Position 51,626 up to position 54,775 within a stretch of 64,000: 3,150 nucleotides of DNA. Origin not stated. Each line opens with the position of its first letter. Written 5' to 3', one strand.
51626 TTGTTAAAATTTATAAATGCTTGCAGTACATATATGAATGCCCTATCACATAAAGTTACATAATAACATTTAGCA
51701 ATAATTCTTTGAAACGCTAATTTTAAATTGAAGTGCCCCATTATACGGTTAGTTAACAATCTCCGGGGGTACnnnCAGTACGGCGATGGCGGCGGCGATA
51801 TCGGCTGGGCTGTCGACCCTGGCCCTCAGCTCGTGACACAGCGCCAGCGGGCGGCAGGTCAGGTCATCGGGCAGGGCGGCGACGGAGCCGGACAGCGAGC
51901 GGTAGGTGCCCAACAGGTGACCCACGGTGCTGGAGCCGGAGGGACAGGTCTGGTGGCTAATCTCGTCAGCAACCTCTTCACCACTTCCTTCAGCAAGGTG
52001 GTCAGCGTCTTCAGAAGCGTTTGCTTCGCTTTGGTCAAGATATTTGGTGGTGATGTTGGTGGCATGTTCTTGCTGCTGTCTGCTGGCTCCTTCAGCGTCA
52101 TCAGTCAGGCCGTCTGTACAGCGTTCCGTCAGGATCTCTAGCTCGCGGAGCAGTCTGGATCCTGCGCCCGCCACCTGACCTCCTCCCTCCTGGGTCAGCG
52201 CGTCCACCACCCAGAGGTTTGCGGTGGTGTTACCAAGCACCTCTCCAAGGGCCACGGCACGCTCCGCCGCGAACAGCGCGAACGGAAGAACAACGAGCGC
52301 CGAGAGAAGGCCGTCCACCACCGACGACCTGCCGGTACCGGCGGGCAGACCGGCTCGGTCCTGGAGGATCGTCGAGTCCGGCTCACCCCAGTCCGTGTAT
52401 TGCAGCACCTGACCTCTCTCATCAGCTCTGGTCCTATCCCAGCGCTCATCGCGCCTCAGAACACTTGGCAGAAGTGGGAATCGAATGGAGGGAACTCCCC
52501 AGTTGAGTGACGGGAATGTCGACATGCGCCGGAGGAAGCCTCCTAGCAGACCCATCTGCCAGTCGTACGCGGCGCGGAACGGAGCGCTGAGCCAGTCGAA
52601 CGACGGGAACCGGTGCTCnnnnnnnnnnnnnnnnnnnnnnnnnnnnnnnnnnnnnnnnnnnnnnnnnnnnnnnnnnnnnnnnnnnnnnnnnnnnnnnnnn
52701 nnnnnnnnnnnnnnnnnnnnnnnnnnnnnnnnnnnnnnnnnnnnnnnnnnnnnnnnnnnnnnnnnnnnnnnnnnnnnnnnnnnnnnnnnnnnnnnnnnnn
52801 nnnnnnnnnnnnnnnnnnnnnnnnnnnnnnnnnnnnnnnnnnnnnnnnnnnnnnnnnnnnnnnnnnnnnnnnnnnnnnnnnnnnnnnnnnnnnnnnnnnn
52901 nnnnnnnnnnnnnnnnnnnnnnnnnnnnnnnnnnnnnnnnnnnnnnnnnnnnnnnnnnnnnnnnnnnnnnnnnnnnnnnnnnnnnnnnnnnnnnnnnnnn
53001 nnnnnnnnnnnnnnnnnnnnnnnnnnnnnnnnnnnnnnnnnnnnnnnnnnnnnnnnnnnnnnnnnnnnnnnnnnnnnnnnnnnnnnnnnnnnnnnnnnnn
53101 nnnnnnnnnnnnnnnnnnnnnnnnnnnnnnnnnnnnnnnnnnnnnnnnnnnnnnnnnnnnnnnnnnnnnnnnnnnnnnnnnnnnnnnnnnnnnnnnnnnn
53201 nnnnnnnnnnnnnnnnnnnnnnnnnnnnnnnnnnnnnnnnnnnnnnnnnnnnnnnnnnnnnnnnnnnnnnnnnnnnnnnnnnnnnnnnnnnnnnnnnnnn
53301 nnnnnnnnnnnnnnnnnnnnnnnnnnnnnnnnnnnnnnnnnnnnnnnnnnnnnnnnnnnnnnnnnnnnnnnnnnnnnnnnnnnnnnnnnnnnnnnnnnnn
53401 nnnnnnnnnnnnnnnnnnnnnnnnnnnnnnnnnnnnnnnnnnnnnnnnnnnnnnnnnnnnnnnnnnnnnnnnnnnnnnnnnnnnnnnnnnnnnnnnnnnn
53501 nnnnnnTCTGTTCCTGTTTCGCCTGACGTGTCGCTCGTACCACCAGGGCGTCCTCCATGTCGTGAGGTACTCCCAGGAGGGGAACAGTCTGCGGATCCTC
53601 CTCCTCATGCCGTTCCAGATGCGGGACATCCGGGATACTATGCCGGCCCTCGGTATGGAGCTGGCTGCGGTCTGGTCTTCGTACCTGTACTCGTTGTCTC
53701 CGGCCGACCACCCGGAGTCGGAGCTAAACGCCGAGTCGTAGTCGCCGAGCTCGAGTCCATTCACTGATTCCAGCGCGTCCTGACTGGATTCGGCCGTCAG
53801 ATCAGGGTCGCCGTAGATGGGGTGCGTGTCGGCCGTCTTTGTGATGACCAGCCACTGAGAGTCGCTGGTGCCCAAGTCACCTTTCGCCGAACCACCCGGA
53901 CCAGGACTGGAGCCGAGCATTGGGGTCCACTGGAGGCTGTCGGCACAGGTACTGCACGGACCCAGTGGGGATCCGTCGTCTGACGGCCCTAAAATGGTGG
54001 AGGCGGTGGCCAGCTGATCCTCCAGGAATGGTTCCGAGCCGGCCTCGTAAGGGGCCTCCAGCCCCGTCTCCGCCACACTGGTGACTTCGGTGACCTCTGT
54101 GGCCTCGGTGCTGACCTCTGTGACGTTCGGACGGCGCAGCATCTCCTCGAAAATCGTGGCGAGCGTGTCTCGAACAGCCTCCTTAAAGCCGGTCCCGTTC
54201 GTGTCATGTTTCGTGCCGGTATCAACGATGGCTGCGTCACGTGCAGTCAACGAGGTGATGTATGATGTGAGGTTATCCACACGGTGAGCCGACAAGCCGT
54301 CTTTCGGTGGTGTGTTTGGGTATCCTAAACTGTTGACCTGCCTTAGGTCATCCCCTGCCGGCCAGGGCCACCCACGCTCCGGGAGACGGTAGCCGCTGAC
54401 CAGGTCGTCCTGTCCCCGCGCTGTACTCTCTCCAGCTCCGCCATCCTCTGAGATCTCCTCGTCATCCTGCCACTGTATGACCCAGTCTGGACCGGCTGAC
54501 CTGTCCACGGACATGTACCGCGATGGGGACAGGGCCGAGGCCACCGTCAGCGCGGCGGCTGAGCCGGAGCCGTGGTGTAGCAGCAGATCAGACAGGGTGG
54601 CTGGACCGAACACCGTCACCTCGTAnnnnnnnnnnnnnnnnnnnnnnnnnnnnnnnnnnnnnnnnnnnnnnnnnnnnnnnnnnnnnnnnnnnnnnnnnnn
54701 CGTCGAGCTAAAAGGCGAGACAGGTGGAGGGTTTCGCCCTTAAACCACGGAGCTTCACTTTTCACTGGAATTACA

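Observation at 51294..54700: Secreted Lys/Pro/Tyr decapeptide-repeat protein reminiscent of adhesive foot proteins, with a stop codon that doubles as a splice donor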

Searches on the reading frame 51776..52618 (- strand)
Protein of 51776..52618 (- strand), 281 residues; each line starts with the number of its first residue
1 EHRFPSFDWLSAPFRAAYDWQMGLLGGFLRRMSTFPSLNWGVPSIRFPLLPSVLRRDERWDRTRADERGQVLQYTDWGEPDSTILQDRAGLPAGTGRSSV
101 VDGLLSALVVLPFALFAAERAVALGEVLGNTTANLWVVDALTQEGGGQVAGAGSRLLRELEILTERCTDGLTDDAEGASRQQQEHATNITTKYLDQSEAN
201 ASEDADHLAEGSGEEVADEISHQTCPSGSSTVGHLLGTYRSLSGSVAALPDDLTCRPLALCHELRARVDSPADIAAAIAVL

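Call 30: search_protein_representatives(protein=window:51776-52618:-)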
Query: 281 residues. Proteins with E-value up to 0.001 (for the whole library): 3; up to 1e-10: 3; up to 1e-30: 3. The best 3 are listed.
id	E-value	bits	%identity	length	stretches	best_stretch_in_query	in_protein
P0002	9.1e-182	619.1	100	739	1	1-281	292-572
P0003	1.3e-58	215.2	57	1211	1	3-281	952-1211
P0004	7.1e-41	157.0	54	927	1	2-181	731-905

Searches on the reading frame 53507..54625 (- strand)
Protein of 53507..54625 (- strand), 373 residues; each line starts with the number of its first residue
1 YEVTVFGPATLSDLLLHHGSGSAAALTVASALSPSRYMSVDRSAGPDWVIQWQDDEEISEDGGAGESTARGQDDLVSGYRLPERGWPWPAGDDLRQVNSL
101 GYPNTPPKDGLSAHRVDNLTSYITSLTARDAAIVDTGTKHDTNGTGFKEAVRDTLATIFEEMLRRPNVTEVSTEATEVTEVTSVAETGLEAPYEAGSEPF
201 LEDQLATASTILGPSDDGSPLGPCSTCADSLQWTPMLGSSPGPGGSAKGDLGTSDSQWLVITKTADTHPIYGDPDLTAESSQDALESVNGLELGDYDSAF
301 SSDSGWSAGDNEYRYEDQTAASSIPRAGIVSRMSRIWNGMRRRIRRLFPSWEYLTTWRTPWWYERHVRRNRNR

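Call 20: search_protein_families(library=pfam, max_evalue=10, proteins=[window:53507-54625:-])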
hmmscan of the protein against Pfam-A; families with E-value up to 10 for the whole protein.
seq(373 aa): 1 family
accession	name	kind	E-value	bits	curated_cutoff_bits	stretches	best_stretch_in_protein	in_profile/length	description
PF17925.6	TetR_C_20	-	0.024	15.3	26.5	1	144-186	1-43/107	Tetracyclin repressor-like, C-terminal domain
